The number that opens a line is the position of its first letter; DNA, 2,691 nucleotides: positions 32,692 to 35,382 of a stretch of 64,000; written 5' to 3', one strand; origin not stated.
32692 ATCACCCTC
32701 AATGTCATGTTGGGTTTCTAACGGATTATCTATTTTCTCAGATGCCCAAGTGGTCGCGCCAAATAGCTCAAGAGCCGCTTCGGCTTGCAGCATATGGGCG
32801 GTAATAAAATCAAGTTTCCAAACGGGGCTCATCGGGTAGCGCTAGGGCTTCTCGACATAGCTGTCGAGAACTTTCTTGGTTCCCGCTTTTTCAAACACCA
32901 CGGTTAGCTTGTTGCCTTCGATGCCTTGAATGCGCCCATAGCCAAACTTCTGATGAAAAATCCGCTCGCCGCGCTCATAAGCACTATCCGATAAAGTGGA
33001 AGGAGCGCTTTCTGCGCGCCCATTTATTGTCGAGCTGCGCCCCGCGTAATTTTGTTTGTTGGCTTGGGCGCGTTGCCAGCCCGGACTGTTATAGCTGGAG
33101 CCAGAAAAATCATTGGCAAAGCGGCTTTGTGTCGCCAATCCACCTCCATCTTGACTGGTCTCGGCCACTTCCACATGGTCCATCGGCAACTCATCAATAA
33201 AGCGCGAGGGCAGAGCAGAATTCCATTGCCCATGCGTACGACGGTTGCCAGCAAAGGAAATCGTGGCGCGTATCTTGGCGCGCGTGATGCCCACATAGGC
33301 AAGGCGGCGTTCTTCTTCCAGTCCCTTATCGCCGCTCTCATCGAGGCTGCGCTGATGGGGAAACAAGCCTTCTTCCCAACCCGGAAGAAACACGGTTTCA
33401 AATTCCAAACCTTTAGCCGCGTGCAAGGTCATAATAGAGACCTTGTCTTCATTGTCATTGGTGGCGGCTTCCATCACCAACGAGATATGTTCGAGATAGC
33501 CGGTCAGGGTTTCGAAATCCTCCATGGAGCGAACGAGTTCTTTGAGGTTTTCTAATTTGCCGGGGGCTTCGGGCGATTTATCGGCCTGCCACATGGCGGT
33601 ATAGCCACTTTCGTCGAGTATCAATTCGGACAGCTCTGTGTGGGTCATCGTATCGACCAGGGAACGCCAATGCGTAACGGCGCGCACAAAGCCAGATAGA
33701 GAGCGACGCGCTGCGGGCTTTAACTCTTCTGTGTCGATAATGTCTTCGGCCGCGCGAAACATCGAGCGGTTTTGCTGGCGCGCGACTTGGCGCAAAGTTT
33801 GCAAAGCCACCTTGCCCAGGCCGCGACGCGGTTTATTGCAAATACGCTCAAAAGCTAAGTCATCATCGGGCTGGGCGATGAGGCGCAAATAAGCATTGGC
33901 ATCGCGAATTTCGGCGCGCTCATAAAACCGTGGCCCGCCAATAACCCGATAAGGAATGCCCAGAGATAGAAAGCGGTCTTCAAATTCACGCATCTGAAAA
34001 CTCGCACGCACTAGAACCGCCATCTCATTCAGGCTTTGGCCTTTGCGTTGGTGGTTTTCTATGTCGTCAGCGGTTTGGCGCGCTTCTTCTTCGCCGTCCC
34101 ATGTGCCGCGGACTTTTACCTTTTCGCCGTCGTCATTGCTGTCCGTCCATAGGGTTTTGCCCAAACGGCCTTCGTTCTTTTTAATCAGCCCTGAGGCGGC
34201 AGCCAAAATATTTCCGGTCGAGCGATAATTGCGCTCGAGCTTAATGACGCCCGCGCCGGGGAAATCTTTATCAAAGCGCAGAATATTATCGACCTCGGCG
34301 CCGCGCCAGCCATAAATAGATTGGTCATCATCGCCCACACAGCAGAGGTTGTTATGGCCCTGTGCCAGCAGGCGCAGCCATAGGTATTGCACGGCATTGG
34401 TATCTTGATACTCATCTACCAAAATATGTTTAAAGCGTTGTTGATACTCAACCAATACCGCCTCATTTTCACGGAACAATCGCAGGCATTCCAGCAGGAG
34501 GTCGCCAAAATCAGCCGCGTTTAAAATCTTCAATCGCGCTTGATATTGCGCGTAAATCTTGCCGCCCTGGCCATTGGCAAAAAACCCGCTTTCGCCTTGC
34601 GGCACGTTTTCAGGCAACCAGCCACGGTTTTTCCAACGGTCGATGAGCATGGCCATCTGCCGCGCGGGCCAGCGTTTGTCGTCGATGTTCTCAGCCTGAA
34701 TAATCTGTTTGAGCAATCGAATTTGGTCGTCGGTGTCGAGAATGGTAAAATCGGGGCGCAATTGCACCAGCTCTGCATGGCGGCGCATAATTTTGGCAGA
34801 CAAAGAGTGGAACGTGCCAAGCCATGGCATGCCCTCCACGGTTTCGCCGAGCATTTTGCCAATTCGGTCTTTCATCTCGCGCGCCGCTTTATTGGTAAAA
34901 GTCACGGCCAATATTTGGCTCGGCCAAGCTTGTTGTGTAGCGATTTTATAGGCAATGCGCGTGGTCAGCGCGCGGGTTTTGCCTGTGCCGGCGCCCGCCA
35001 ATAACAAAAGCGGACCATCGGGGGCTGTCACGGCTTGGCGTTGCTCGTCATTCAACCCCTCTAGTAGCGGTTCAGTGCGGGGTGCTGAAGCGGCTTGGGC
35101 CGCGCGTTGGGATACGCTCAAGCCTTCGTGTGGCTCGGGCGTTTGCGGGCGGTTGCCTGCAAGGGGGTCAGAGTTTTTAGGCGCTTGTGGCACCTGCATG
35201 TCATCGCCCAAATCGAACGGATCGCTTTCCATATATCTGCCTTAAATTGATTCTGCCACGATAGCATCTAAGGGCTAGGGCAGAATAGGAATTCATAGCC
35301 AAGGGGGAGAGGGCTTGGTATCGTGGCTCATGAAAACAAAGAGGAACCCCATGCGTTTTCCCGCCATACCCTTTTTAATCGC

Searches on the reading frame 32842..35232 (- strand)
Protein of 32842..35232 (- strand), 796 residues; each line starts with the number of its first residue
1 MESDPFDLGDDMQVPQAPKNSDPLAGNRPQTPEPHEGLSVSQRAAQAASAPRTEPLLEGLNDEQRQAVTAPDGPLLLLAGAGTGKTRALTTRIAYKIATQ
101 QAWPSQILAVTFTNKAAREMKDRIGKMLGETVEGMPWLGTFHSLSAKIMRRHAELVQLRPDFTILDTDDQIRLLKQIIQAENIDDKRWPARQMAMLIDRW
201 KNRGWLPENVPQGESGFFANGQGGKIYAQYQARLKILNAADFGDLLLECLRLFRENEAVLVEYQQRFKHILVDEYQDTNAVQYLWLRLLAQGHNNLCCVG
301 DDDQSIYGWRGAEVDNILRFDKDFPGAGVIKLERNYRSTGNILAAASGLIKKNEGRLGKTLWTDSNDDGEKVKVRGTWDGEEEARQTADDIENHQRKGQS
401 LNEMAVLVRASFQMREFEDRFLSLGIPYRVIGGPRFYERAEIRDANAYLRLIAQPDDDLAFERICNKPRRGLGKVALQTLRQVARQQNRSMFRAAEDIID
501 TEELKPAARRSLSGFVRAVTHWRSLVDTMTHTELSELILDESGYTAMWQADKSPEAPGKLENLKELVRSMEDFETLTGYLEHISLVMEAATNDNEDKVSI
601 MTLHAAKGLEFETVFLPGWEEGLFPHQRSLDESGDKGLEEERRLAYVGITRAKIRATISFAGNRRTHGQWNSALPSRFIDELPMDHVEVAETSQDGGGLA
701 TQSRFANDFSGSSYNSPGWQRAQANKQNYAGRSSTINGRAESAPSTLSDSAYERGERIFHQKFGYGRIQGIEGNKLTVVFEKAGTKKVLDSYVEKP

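Call 39: search_protein_families(library=pfam, proteins=[window:32842-35232:-], max_evalue=0.00001)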
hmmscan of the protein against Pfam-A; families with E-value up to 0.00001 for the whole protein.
window:32842-35232:- (796 aa): 5 families
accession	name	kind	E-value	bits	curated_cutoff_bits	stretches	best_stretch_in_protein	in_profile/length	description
PF00580.27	UvrD-helicase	-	7.4e-92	308.3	23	1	60-325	1-271/271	UvrD/REP helicase N-terminal domain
PF13361.12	UvrD_C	-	8.5e-67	226.5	25.6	1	330-661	1-348/350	UvrD-like helicase C-terminal domain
PF13245.12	AAA_19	-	1.1e-21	77.9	25.1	1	64-308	1-132/134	AAA domain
PF13604.12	AAA_30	-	1.4e-08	35.1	27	0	60-134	2-75/191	AAA domain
PF13538.12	UvrD_C_2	-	6e-07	29.7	27.4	0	598-656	2-49/52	UvrD-like helicase C-terminal domain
